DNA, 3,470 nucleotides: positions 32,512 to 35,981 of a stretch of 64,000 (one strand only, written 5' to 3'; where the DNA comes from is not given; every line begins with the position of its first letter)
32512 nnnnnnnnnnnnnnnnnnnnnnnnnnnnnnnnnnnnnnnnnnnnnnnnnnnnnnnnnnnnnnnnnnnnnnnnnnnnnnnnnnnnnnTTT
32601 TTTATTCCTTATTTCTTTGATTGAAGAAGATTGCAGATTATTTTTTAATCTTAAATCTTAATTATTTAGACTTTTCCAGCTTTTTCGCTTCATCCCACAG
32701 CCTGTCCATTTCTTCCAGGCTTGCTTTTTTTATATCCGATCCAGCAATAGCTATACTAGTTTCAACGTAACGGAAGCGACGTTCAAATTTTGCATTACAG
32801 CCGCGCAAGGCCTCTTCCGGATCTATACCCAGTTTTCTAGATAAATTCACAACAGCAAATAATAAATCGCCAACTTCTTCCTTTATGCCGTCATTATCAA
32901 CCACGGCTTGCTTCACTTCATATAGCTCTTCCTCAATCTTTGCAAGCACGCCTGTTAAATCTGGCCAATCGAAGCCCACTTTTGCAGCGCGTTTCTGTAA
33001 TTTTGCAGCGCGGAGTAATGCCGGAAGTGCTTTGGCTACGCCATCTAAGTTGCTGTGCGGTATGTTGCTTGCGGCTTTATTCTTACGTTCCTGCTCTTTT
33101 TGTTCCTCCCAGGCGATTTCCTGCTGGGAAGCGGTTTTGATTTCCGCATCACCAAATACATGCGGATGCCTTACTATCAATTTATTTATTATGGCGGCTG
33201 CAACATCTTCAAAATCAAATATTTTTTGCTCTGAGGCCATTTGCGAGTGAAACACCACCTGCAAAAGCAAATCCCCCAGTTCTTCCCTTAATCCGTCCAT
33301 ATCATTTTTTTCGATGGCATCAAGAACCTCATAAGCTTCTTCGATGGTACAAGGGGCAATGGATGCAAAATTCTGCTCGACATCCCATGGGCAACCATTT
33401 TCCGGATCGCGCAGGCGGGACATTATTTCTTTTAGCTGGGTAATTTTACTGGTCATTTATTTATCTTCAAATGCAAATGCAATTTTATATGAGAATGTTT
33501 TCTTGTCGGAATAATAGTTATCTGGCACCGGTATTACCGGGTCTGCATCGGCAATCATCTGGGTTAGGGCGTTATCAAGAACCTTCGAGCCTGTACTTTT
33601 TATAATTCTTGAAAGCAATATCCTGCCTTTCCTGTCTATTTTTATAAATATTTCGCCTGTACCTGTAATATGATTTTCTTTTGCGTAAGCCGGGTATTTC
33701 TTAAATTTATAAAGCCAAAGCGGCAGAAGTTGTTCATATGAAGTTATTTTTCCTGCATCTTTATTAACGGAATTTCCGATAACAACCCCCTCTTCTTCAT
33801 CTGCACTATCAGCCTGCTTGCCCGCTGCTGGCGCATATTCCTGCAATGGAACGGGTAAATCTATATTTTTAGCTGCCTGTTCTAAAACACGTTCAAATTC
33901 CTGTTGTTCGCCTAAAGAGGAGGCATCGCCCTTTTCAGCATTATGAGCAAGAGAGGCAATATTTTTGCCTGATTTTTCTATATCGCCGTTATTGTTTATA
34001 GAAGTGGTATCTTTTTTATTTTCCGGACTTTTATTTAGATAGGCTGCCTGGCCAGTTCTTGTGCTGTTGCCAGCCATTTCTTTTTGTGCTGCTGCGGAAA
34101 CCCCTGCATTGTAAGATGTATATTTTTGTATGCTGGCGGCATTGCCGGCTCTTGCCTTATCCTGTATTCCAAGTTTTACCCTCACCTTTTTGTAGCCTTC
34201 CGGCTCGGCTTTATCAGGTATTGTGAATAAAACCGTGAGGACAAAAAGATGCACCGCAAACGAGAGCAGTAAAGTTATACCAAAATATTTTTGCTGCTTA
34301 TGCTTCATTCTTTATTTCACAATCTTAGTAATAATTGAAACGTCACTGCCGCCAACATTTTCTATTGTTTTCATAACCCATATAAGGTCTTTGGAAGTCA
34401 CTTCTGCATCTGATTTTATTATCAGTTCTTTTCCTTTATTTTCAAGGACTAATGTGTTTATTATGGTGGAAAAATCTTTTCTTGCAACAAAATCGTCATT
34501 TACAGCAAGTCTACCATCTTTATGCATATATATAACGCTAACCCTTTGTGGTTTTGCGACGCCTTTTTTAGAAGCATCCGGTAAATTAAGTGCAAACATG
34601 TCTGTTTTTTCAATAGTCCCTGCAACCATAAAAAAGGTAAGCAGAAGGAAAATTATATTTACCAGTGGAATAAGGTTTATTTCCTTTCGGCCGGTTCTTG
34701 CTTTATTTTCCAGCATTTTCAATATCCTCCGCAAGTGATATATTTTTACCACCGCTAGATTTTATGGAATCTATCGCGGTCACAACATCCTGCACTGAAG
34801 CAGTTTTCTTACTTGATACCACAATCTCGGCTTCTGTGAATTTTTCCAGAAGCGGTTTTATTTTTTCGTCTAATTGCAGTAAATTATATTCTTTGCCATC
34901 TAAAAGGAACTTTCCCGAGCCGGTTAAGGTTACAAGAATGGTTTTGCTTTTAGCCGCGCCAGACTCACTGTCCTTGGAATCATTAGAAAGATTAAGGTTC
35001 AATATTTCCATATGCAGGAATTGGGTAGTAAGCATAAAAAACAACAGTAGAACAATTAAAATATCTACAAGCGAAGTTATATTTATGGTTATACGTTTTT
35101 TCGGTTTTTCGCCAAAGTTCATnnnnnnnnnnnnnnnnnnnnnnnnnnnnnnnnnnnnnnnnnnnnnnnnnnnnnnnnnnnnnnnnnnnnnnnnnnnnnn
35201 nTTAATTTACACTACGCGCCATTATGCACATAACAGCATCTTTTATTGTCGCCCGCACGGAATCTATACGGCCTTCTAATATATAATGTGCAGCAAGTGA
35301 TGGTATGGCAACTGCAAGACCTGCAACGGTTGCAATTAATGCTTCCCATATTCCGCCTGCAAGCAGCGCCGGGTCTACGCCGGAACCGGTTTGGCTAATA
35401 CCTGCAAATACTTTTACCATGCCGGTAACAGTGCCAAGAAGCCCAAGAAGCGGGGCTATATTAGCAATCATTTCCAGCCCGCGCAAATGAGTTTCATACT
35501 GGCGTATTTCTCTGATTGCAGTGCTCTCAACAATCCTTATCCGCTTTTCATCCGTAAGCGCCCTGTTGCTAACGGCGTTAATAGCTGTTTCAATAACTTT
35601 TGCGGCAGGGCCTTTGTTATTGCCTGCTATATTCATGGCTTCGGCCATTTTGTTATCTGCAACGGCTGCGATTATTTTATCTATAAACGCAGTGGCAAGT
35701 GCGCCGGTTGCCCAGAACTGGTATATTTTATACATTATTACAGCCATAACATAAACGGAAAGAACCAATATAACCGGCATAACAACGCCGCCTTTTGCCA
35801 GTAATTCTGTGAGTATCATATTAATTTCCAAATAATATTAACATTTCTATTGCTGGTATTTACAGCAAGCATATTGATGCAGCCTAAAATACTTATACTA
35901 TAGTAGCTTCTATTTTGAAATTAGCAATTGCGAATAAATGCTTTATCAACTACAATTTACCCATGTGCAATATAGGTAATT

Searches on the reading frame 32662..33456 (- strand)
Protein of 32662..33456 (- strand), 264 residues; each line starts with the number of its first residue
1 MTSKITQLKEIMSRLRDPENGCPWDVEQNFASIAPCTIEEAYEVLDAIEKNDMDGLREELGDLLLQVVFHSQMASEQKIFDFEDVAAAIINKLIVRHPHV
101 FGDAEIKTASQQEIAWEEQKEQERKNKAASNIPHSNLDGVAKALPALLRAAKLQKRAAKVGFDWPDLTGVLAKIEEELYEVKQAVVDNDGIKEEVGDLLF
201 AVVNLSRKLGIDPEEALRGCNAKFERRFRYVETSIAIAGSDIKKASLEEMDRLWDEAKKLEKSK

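Call 76: search_protein_families(library=ncbifam, proteins=[window:32662-33456:-], max_evalue=0.00001)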
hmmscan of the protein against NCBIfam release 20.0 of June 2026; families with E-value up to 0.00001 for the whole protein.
window:32662-33456:- (264 aa): 10 families
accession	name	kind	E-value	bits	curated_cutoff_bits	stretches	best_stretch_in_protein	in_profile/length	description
NF007113.1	PRK09562.1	equivalog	2.9e-105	351.4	208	1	5-259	2-250/251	nucleoside triphosphate pyrophosphohydrolase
NF052436.1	YabN_Meth_PPase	exception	2.6e-99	333.4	525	1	3-259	229-486/486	bifunctional methyltransferase/pyrophosphohydrolase YabN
TIGR00444.1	mazG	subfamily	4e-98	328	148.3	1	11-258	1-248/248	MazG family protein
NF008986.0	PRK12333.1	equivalog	5.2e-51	173.5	292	1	7-221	3-192/204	nucleoside triphosphate pyrophosphohydrolase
NF008991.0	PRK12334.2-3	equivalog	6.6e-49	167.5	696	2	10-164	141-289/454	nucleoside triphosphate pyrophosphohydrolase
NF008990.0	PRK12334.2-2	equivalog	6.1e-46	157.6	884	1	10-163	149-296/436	nucleoside triphosphate pyrophosphohydrolase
NF008988.0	PRK12334.1-4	equivalog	7.8e-46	156.5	501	1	4-234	132-331/335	nucleoside triphosphate pyrophosphohydrolase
NF008989.0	PRK12334.2-1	equivalog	5.9e-44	150.4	494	1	7-234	117-323/328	nucleoside triphosphate pyrophosphohydrolase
NF008987.0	PRK12334.1-1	equivalog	7.3e-30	104.2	375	1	11-162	93-236/326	nucleoside triphosphate pyrophosphohydrolase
TIGR03188.1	histidine_hisI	equivalog_domain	6.5e-10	39.1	42.7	0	170-216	32-80/84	phosphoribosyl-ATP diphosphatase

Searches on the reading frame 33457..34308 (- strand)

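Call 76: search_protein_families(library=ncbifam, proteins=[window:33457-34308:-], max_evalue=0.00001)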
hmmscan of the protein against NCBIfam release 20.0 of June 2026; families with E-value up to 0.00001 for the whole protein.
window:33457-34308:- (283 aa): 1 family
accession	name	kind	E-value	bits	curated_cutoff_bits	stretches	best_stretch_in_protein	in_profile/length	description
TIGR01352.1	tonB_Cterm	subfamily_domain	2.9e-09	37.1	27.1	1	203-278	1-73/76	TonB family protein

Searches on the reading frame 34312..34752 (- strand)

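Call 76: search_protein_families(library=ncbifam, proteins=[window:34312-34752:-], max_evalue=0.00001)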
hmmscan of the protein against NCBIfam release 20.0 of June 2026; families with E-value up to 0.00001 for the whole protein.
window:34312-34752:- (146 aa): 4 families
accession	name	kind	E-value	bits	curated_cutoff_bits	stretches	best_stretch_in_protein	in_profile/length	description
TIGR02803.1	ExbD_1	equivalog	1.7e-15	57.2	152.95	1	23-141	2-119/122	TonB system transport protein ExbD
TIGR02801.1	tolR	equivalog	1.3e-14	54.9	127.3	1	23-143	3-129/129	protein TolR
NF008429.0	PRK11267.1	equivalog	2.1e-13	50.5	216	1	15-141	7-133/141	TonB system transport protein ExbD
TIGR02804.1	ExbD_2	equivalog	6e-08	33.1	123.45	1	23-143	2-120/121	TonB system transport protein ExbD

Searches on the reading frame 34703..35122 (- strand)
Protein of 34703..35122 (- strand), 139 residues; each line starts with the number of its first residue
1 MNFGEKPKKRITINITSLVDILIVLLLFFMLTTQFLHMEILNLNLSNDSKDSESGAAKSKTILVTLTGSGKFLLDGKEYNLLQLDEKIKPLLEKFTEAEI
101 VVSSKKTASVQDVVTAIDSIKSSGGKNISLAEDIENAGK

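Call 76: search_protein_families(library=ncbifam, proteins=[window:34703-35122:-], max_evalue=0.00001)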
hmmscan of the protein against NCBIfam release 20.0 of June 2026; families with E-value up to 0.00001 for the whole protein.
window:34703-35122:- (139 aa): 5 families
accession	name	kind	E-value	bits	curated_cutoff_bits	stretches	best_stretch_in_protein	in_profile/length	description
TIGR02801.1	tolR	equivalog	7.9e-15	55.6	127.3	1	12-131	4-127/129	protein TolR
TIGR02804.1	ExbD_2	equivalog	8.5e-09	35.9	123.45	1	13-130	4-117/121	TonB system transport protein ExbD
NF008248.0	PRK11024.1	equivalog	1.6e-08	34.8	162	1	12-130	15-137/142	colicin uptake protein TolR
TIGR02803.1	ExbD_1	equivalog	2.3e-06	27.7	152.95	1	12-130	3-118/122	TonB system transport protein ExbD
NF008429.0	PRK11267.1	equivalog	4e-06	26.9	216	1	12-130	17-132/141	TonB system transport protein ExbD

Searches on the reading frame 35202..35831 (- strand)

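Call 76: search_protein_families(library=ncbifam, proteins=[window:35202-35831:-], max_evalue=0.00001)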
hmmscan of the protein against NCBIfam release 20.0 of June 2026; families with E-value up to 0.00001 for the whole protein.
window:35202-35831:- (209 aa): 5 families
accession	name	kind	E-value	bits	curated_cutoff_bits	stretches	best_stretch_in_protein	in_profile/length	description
TIGR02796.1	tolQ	equivalog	4.9e-24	85.3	221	1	16-196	15-203/216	protein TolQ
TIGR02797.1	exbB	equivalog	7.3e-15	55.3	206.2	1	17-203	16-205/211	tonB-system energizer ExbB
NF008066.0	PRK10801.1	equivalog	1.2e-12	47.9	403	1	16-195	19-205/230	Tol-Pal system protein TolQ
NF007722.0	PRK10414.1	equivalog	2.1e-12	47.1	402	1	66-201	74-214/244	tol-pal system-associated acyl-CoA thioesterase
TIGR02805.1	exbB2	equivalog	9.7e-10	38.7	135.35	1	115-195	54-133/138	TonB-system energizer ExbB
